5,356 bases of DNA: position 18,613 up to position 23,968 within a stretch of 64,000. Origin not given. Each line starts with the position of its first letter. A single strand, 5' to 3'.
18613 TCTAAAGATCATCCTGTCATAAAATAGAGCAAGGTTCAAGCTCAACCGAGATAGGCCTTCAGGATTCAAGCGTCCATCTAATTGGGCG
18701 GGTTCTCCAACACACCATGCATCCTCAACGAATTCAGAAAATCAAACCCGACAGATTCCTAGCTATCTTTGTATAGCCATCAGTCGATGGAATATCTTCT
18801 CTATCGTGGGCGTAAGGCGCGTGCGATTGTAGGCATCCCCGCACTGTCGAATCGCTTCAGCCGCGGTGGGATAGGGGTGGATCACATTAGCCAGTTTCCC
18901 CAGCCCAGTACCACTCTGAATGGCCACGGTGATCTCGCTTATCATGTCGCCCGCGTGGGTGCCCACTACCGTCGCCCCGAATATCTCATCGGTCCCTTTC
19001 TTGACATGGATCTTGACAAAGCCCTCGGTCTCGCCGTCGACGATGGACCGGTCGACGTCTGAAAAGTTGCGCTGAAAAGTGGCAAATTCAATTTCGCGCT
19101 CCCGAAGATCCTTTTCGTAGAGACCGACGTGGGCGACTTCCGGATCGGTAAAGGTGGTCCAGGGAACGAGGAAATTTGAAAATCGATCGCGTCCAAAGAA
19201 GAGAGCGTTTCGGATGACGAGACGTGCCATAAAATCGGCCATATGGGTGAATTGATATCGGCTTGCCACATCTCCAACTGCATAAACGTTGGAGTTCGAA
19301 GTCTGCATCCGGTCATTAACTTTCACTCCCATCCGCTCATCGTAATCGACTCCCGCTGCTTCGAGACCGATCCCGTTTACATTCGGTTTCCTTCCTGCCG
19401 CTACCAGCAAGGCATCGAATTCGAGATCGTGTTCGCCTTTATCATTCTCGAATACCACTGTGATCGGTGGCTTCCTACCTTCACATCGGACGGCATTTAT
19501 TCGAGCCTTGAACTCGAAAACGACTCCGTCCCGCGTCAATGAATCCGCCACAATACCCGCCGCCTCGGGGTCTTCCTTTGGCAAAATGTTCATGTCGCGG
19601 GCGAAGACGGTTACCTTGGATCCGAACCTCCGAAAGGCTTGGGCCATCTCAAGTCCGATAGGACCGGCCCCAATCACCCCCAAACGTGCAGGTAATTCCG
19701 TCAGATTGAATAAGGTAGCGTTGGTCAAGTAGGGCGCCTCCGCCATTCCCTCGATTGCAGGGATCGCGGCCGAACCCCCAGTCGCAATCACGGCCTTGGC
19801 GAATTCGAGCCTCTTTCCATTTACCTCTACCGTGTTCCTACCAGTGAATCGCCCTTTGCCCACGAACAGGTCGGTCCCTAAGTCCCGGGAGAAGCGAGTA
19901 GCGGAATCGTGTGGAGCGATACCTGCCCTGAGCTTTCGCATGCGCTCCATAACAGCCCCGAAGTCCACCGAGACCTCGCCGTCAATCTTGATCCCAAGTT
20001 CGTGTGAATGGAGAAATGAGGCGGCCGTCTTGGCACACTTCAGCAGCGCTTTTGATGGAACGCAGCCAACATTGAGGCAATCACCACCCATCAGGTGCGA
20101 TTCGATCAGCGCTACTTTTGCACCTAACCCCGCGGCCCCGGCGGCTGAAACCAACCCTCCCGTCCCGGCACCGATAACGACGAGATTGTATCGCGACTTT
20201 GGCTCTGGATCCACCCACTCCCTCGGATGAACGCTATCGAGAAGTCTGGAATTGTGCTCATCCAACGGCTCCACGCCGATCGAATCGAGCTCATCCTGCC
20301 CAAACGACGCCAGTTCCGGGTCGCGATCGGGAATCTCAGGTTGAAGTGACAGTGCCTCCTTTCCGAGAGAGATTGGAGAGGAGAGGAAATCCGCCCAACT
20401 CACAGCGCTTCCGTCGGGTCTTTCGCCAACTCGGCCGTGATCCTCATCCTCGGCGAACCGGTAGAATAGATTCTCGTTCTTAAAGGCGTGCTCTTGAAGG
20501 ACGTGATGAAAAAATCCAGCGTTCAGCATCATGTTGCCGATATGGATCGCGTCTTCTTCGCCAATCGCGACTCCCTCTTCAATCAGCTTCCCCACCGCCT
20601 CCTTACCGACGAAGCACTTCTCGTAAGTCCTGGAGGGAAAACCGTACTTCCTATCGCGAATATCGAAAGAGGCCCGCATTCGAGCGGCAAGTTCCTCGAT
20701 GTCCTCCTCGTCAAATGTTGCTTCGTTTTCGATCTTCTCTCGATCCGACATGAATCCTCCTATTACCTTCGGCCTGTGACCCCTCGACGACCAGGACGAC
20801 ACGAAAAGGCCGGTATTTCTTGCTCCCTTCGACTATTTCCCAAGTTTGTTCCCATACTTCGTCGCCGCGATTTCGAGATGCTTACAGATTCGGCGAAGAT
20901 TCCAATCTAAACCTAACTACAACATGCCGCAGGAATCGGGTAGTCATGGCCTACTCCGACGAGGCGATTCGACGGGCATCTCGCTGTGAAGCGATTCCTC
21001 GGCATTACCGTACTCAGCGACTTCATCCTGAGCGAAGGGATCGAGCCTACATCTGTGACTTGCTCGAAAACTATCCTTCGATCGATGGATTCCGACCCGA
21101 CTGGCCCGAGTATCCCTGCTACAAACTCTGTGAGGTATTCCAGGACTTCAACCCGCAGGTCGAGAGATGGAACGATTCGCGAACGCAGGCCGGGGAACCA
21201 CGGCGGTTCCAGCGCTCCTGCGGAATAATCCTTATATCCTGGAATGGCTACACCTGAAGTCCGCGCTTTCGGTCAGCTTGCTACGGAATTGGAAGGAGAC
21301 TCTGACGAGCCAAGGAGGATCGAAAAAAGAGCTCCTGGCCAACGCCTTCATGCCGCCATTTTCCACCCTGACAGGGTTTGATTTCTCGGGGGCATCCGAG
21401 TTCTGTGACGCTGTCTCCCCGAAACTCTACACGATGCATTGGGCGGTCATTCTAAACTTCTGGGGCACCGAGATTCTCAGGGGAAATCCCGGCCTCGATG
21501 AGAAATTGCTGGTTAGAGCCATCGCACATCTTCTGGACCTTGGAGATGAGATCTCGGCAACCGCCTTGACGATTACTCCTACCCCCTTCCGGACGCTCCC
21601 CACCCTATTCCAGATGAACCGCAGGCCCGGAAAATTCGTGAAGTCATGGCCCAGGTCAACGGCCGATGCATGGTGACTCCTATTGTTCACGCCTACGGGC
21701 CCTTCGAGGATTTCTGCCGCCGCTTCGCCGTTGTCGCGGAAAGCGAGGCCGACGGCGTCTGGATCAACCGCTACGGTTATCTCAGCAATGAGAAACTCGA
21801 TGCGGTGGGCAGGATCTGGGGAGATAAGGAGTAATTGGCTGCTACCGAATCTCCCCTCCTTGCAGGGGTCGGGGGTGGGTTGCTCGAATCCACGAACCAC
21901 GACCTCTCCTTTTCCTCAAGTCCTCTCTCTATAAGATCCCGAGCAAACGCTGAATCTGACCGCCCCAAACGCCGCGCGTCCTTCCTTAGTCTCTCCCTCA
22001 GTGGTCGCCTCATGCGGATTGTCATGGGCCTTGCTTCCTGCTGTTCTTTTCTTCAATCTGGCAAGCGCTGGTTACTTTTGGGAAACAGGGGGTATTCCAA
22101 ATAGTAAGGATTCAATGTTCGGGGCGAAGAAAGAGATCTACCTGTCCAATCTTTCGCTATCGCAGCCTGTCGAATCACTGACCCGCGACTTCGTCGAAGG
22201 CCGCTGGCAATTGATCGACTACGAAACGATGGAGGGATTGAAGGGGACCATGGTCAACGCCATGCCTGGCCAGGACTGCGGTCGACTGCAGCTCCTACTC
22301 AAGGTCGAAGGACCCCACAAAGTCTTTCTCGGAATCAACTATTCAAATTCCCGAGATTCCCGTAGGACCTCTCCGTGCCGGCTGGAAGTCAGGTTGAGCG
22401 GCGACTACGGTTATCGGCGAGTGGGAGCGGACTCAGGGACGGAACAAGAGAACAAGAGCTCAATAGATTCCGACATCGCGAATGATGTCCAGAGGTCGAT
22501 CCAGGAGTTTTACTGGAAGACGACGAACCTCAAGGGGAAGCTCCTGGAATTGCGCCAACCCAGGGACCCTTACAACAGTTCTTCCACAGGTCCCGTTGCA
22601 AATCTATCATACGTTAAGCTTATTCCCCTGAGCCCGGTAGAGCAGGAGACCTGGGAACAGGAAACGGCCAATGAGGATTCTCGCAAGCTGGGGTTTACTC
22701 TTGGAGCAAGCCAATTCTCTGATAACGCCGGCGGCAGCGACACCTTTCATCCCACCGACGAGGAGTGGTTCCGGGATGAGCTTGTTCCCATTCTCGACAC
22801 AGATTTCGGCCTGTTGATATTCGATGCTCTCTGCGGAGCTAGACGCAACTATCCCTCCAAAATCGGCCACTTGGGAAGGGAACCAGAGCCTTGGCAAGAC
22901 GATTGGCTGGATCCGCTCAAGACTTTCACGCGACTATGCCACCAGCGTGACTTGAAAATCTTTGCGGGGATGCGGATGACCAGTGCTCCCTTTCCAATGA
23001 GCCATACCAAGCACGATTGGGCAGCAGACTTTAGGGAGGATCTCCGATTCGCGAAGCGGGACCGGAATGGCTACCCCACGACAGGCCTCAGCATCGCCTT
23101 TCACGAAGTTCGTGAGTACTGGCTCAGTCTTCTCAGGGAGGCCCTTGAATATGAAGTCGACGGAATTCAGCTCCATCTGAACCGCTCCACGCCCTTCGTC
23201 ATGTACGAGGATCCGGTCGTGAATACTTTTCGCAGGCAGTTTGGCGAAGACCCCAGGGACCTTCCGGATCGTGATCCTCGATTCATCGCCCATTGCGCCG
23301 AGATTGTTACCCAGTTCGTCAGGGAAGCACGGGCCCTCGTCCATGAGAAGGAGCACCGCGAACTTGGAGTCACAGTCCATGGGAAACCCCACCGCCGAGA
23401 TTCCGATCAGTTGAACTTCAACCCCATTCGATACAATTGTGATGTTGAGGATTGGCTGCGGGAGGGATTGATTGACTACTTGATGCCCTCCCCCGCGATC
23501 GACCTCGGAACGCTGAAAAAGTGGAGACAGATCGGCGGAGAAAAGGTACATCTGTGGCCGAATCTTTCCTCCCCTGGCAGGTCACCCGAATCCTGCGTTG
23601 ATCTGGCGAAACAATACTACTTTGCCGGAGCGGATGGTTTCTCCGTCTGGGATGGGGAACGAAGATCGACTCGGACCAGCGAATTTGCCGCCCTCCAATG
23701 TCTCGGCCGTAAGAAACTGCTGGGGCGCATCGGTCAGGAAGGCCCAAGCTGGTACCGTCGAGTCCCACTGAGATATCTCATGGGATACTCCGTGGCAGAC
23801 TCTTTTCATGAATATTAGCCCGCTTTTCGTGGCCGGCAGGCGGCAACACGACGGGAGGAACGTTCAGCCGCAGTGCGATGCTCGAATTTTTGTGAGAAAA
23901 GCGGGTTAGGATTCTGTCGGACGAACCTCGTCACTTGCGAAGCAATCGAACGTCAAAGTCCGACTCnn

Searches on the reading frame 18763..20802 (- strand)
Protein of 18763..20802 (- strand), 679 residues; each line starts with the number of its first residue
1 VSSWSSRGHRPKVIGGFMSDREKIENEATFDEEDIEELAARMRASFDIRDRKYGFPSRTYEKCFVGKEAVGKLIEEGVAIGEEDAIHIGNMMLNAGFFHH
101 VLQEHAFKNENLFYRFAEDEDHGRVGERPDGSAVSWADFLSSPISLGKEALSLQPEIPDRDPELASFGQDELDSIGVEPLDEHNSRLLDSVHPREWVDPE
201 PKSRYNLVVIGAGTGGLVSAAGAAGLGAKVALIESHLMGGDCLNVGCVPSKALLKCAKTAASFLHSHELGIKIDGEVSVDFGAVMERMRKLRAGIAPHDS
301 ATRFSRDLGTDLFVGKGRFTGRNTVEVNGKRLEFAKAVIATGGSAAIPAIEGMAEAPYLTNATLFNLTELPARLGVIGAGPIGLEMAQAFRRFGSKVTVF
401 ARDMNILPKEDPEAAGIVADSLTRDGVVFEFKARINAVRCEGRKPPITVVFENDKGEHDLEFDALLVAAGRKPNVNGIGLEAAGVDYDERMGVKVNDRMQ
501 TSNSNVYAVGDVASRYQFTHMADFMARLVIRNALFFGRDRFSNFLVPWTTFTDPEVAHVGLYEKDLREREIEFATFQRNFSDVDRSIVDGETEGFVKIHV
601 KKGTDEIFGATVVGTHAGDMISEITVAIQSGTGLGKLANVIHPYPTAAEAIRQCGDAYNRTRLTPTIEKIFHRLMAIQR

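Call 61: search_protein_families(library=pfam, proteins=[window:18763-20802:-], max_evalue=0.0001)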
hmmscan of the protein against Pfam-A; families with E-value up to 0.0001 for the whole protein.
window:18763-20802:- (679 aa): 6 families
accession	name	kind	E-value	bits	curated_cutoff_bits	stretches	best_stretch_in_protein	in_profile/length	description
PF07992.20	Pyr_redox_2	-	6.5e-62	210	26.1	1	205-523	1-288/291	Pyridine nucleotide-disulphide oxidoreductase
PF02852.28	Pyr_redox_dim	-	3.4e-29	101.7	25.3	1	546-652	1-107/110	Pyridine nucleotide-disulphide oxidoreductase, dimerisation domain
PF00070.33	Pyr_redox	-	4.5e-21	75.6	22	1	373-444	1-72/82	Pyridine nucleotide-disulphide oxidoreductase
PF00610.27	DEP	-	1.6e-17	63.6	32.7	1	48-116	4-72/72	Domain found in Dishevelled, Egl-10, and Pleckstrin (DEP)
PF03486.20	HI0933_like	-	7.2e-07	29.3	50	0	206-236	2-32/244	HI0933-like protein Rossmann domain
PF01134.28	GIDA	-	1.6e-06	27.8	22.1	0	207-254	2-47/391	Glucose inhibited division protein A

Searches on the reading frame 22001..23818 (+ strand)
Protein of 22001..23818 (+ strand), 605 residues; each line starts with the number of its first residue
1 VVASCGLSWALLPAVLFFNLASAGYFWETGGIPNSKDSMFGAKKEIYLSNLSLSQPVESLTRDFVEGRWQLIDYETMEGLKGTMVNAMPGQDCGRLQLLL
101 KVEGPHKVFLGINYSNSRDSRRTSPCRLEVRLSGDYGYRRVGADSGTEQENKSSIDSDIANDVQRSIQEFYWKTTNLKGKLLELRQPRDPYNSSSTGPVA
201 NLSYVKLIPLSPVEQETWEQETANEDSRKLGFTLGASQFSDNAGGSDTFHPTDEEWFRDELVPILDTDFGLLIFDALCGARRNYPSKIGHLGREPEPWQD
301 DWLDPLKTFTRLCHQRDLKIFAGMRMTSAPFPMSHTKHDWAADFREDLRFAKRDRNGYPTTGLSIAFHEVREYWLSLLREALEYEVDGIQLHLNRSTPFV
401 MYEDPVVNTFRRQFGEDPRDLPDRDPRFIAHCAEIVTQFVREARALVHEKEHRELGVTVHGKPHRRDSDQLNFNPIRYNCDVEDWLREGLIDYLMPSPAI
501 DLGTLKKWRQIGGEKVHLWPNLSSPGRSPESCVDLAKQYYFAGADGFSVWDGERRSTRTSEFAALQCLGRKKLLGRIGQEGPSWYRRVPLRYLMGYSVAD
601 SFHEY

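Call 61: search_protein_families(library=pfam, proteins=[window:22001-23818:+], max_evalue=0.0001)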
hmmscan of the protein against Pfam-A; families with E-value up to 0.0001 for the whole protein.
window:22001-23818:+ (605 aa): 1 family
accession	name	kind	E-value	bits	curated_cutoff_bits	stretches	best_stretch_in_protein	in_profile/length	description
PF02638.21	GHL10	-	9.7e-07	28.6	27.9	1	277-496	41-258/311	Glycosyl hydrolase-like 10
